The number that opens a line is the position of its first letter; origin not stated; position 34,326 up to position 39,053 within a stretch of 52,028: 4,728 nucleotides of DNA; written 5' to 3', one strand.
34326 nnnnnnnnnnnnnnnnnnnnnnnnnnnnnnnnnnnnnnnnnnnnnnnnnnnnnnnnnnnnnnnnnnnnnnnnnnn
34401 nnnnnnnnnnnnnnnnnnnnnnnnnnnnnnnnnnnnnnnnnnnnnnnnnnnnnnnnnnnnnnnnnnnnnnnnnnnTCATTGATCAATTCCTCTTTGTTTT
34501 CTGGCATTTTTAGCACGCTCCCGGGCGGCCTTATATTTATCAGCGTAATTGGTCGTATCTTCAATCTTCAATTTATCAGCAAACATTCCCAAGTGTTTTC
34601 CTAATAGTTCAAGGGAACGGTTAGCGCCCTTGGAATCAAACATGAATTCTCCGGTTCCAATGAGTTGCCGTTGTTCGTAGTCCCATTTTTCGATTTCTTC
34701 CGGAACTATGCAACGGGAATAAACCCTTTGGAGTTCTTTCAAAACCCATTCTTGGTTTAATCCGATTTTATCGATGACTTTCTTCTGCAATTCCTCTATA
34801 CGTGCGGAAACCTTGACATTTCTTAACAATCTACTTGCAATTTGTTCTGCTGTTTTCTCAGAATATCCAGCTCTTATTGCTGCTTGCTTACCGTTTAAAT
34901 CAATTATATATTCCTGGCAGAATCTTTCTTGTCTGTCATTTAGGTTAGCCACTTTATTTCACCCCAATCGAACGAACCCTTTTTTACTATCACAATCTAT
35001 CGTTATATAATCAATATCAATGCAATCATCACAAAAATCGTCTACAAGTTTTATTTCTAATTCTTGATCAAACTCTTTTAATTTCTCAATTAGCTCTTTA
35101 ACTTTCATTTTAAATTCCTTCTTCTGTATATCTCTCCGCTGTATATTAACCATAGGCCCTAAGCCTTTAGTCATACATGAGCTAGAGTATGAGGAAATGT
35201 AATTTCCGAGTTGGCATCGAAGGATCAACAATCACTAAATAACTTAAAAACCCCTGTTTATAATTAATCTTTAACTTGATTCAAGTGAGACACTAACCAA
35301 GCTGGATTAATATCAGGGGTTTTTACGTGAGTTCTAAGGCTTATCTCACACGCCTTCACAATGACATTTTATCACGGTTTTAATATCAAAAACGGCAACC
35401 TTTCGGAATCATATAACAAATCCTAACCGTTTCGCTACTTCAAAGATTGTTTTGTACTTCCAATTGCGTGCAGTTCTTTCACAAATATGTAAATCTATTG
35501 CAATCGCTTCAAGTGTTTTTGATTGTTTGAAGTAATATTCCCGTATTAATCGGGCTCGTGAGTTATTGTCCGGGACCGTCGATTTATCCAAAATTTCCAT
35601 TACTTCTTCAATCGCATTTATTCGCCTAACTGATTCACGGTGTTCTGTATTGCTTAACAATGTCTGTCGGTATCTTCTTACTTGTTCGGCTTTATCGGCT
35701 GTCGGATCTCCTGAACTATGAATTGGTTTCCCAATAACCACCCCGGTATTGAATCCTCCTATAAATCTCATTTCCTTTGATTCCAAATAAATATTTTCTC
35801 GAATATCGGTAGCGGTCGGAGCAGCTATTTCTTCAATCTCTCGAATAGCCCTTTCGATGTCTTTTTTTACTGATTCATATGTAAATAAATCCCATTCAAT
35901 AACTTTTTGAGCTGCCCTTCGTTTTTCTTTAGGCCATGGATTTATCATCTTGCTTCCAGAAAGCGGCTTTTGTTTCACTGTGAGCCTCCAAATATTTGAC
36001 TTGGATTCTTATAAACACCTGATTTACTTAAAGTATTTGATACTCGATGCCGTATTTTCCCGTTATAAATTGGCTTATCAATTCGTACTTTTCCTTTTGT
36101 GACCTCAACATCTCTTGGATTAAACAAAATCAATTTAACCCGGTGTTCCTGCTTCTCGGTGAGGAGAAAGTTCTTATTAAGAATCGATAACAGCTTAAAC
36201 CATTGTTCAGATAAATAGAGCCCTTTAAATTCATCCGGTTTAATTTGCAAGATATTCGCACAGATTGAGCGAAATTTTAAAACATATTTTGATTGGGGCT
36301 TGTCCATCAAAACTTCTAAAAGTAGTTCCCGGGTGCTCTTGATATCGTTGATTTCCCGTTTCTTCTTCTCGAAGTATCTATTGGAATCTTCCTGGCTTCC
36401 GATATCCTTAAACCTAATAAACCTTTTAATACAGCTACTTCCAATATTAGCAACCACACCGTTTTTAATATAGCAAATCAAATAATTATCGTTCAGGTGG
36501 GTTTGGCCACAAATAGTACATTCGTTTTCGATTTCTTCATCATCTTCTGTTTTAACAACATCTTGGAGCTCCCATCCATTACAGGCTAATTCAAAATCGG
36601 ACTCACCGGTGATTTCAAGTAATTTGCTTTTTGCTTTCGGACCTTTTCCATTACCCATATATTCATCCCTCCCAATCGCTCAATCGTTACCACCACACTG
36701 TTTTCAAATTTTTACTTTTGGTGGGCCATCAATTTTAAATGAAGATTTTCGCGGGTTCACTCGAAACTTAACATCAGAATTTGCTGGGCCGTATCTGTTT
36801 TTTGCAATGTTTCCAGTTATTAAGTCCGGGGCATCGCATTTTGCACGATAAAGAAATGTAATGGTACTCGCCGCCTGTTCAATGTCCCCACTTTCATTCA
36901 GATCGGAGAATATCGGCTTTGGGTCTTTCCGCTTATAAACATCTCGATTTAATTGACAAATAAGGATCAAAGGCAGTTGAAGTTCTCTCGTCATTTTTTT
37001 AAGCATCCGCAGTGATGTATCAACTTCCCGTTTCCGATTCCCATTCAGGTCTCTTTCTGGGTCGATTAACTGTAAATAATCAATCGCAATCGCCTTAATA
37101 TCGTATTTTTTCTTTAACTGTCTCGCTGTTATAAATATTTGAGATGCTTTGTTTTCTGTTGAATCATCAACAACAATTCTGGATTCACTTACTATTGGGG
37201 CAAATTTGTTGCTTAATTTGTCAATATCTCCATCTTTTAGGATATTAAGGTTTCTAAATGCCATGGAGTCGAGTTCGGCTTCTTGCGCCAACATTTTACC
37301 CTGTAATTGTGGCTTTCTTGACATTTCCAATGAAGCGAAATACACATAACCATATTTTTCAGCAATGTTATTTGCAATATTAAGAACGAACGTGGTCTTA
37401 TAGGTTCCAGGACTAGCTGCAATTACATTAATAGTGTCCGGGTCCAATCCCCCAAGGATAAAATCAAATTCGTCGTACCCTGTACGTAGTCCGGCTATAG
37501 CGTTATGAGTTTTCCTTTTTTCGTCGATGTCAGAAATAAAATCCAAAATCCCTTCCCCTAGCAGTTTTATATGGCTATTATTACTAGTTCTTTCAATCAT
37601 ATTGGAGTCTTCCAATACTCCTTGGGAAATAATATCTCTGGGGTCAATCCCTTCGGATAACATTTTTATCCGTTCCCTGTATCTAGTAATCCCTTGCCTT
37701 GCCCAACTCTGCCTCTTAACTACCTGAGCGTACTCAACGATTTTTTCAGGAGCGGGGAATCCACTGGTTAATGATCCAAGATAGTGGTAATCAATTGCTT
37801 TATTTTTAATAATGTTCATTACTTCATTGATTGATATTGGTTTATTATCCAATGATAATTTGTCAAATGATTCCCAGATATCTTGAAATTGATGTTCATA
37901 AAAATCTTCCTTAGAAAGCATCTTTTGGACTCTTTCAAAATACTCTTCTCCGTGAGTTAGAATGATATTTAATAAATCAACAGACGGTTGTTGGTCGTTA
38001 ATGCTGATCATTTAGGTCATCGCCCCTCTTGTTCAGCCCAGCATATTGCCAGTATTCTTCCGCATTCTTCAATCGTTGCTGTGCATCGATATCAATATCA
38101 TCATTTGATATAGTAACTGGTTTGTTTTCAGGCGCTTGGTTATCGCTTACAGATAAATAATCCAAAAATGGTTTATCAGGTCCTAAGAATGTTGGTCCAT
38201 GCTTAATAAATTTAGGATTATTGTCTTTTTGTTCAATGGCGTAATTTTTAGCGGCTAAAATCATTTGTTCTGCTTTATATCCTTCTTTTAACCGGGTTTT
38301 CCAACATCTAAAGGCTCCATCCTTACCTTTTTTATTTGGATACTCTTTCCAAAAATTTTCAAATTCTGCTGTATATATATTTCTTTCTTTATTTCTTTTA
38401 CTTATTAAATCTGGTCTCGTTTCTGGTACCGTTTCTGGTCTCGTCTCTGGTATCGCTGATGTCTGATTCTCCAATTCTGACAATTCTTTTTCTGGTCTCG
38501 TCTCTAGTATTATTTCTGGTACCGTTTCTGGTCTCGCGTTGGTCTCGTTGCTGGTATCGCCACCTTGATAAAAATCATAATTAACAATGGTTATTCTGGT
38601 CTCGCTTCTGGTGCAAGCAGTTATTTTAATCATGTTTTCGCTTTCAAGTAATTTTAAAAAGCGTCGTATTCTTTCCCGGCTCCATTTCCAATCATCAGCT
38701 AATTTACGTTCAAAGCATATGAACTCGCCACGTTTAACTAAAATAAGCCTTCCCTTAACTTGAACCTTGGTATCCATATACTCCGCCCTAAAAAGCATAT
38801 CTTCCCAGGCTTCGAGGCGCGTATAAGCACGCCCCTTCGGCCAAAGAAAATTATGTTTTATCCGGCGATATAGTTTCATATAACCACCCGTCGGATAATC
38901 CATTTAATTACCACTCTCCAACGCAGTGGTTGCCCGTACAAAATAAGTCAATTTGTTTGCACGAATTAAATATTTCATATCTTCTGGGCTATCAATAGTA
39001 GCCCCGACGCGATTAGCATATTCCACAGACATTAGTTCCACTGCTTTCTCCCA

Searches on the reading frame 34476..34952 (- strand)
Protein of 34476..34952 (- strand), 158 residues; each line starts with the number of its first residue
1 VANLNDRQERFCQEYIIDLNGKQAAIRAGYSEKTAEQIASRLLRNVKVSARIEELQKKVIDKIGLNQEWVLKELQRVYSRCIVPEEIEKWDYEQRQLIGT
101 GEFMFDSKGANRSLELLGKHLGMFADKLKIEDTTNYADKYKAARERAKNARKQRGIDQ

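Call 34: search_protein_families(library=pfam, proteins=[window:34476-34952:-], max_evalue=0.01)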
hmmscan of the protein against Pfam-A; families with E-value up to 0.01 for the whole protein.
window:34476-34952:- (158 aa): 1 family
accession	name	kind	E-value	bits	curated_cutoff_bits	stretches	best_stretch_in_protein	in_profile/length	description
PF03592.21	Terminase_2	-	3.7e-32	112.3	26.1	1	4-133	1-140/141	Terminase small subunit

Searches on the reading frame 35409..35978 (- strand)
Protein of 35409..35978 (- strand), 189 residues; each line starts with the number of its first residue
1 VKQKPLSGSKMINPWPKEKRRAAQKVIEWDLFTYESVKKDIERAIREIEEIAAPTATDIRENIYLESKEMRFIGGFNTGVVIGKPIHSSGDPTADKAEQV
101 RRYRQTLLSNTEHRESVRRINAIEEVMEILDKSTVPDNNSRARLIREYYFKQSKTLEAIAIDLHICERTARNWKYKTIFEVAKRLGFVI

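Call 34: search_protein_families(library=pfam, proteins=[window:35409-35978:-], max_evalue=0.01)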
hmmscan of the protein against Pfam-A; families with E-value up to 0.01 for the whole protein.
window:35409-35978:- (189 aa): 1 family
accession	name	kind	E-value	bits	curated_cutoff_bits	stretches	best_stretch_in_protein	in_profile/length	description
PF08822.17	DUF1804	-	0.00034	21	29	1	143-176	9-42/164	Protein of unknown function (DUF1804)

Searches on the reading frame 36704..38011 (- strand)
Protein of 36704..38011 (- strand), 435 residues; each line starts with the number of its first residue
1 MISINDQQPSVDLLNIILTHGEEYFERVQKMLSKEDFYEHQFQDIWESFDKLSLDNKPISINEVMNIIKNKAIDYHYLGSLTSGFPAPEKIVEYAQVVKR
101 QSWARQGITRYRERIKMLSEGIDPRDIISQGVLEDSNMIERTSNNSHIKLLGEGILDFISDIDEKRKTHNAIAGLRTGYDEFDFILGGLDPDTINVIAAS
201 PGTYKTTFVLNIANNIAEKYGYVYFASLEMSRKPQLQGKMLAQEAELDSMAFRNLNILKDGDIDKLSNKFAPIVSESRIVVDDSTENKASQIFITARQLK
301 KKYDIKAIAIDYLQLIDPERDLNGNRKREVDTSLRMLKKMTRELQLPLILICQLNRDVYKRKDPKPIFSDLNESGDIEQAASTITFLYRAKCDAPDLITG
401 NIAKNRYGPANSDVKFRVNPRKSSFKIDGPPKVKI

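Call 34: search_protein_families(library=pfam, proteins=[window:36704-38011:-], max_evalue=0.01)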
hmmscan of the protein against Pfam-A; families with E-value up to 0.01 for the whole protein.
window:36704-38011:- (435 aa): 6 families
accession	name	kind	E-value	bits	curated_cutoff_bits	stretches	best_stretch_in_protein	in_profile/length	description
PF03796.21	DnaB_C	-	4.4e-59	200.4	27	1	174-425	1-253/255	DnaB-like helicase C terminal domain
PF00772.26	DnaB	-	1e-10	42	23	1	16-99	15-102/103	DnaB-like helicase N terminal domain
PF13481.12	AAA_25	-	9e-06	25.9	27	1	189-355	30-191/195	AAA domain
PF06745.19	ATPase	-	3.8e-05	23.6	26.6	1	176-354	2-164/231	KaiC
PF20307.4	divDNAB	-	0.0036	16.5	26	0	283-346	178-238/356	Divergent DnaB-like ATPase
PF13086.12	AAA_11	-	0.0067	16.7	27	0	192-335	17-131/257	AAA domain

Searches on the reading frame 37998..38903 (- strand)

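Call 34: search_protein_families(library=pfam, proteins=[window:37998-38903:-], max_evalue=0.01)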
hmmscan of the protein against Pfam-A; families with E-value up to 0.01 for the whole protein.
window:37998-38903:- (301 aa): 1 family
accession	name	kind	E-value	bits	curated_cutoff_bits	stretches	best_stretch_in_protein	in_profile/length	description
PF05887.16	Trypan_PARP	-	0.00082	19.8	100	1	97-165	39-102/134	Procyclic acidic repetitive protein (PARP)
